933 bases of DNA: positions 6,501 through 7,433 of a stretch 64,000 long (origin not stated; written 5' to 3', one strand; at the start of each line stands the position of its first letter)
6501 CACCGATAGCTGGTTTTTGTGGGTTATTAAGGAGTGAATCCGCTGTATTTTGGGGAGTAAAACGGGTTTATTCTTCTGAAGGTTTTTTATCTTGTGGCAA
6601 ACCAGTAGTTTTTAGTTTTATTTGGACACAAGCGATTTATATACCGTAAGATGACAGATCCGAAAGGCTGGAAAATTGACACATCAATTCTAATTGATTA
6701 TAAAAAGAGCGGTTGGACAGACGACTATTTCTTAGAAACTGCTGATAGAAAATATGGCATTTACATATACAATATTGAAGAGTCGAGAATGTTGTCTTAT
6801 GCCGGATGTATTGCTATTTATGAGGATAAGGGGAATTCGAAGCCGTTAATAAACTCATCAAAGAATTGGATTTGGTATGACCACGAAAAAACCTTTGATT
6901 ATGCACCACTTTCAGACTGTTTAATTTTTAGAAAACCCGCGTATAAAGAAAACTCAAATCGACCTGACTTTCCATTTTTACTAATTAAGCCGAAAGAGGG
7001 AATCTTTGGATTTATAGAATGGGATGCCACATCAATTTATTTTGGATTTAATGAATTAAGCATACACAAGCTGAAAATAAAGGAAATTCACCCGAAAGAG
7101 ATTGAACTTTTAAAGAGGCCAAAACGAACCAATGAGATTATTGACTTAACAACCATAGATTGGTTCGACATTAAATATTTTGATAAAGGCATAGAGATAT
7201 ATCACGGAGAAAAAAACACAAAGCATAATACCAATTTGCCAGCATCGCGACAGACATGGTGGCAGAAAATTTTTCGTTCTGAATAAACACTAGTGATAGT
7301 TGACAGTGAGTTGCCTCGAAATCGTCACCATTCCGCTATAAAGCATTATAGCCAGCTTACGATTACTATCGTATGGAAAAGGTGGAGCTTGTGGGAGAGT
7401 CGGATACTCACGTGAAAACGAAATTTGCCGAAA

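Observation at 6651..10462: Membrane-anchored DEAH-box SF2 helicase with unknown partner: candidate undescribed defence or DNA-surveillance module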

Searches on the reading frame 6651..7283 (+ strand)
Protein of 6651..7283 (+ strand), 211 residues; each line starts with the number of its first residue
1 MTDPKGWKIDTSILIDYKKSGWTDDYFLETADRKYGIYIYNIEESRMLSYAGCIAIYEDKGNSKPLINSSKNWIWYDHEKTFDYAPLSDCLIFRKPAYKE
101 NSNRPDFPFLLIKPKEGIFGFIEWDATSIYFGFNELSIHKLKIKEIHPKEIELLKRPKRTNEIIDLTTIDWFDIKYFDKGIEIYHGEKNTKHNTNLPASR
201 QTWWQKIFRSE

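Call 5: search_protein_families(library=pfam, proteins=[window:6651-7283:+], max_evalue=0.1)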
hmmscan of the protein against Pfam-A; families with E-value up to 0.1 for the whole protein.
window:6651-7283:+ (211 aa): 0 families

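Call 6: search_protein_families(library=padloc, proteins=[window:6651-7283:+], max_evalue=0.1)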
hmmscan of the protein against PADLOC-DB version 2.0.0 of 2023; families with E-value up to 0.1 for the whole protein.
window:6651-7283:+ (211 aa): 0 families

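Call 8: search_protein_families(library=ncbifam, proteins=[window:6651-7283:+], max_evalue=0.1)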
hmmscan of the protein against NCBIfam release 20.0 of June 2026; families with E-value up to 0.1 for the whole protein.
window:6651-7283:+ (211 aa): 0 families

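Call 73: find_homologous_proteins(query=window:6651-7283:+)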
Query window:6651-7283:+ (211 aa): 29 proteins with E <= 0.001 among 140 candidates.
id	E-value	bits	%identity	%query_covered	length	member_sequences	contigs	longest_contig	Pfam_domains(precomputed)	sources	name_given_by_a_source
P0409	5.5e-143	492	100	100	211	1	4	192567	-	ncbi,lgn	-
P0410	3.0e-98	346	73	100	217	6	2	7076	-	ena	-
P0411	5.9e-98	345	71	100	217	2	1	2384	-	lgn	-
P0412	1.3e-97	344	71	100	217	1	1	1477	-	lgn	-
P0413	1.6e-97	344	71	100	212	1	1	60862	-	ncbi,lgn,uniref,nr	ncbi:hypothetical protein [Pedobacter sp. ASV28]|uniref:hypothetical protein n=1 Tax=Pedobacter sp. 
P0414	3.1e-96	339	71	100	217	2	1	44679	-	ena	-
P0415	4.1e-95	336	70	99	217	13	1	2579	-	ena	-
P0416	1.9e-94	334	70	100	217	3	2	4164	-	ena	-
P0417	2.0e-92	327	72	96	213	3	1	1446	-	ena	-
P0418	9.5e-90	318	75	88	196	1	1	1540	-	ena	-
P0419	1.9e-88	314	74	88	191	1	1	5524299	-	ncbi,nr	ncbi:MAG: hypothetical protein IPM42_14240 [Saprospiraceae bacterium]|nr:hypothetical protein [Sapro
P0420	2.1e-87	311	73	89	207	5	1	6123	-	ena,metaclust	metaclust:\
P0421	4.3e-87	310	72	88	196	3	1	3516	-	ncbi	-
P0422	5.3e-83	296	67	88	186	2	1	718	-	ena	-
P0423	4.6e-82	293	69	88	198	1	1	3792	-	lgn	-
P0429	1.9e-76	275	64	89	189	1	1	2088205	-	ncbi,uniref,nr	ncbi:hypothetical protein [Mucilaginibacter segetis]|uniref:Uncharacterized protein n=1 Tax=Mucilagi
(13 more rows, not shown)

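Call 74: find_encoding_contigs(protein=P0429, flank=6000, max_places=2)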
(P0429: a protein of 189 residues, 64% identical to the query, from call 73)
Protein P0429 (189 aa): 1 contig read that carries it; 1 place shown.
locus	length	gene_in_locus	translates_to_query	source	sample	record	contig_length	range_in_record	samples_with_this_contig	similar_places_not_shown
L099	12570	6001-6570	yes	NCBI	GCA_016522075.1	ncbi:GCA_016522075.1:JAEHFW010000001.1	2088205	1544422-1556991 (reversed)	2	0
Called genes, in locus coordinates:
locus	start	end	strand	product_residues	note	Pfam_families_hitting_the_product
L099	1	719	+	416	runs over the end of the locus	PF00083:Sugar_tr, PF07690:MFS_1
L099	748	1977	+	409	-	PF00083:Sugar_tr, PF07690:MFS_1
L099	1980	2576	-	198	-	PF04367:DUF502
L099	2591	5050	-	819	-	PF02875:Mur_ligase_C (faint), PF08245:Mur_ligase_M, PF01168:Ala_racemase_N, PF00842:Ala_racemase_C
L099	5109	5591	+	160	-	PF21982:RecX_HTH1, PF02631:RecX_HTH2, PF21981:RecX_HTH3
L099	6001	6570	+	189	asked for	-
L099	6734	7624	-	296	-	PF00486:Trans_reg_C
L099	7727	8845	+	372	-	PF24316:Tli3 (faint), PF25852:DUF6242_C (faint), PF14870:PSII_BNR (faint), PF02012:BNR (faint), PF15899:BNR_6 (faint), PF15902:Sortilin-Vps10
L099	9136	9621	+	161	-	-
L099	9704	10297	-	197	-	PF01872:RibD_C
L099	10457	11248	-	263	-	PF00795:CN_hydrolase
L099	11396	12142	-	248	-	PF00106:adh_short, PF08659:KR, PF23441:SDR, PF13561:adh_short_C2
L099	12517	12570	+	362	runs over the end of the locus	PF13481:AAA_25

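Call 75: find_encoding_contigs(protein=P0419, flank=6000, max_places=2)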
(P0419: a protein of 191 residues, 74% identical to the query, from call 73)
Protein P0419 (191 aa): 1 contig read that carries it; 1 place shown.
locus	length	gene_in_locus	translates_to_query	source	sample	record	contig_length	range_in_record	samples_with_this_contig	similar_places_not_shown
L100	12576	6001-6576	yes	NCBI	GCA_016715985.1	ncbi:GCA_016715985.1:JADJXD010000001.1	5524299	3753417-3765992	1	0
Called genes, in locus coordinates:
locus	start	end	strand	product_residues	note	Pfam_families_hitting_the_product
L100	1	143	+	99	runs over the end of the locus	PF13744:HTH_37, PF13560:HTH_31, PF12844:HTH_19, PF13443:HTH_26 (weak), PF01381:HTH_3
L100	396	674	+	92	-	-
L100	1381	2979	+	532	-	PF00665:rve (weak), PF22483:Mu-transpos_C_2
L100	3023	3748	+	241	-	PF01695:IstB_IS21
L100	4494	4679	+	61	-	-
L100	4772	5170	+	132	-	-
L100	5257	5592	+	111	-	PF05973:Gp49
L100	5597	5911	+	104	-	PF13744:HTH_37 (faint), PF13560:HTH_31 (weak), PF01381:HTH_3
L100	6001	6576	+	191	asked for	-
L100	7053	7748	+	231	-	PF00072:Response_reg, PF00486:Trans_reg_C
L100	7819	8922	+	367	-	PF18962:Por_Secre_tail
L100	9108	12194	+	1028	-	PF00801:PKD, PF18911:PKD_4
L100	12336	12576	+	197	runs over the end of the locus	-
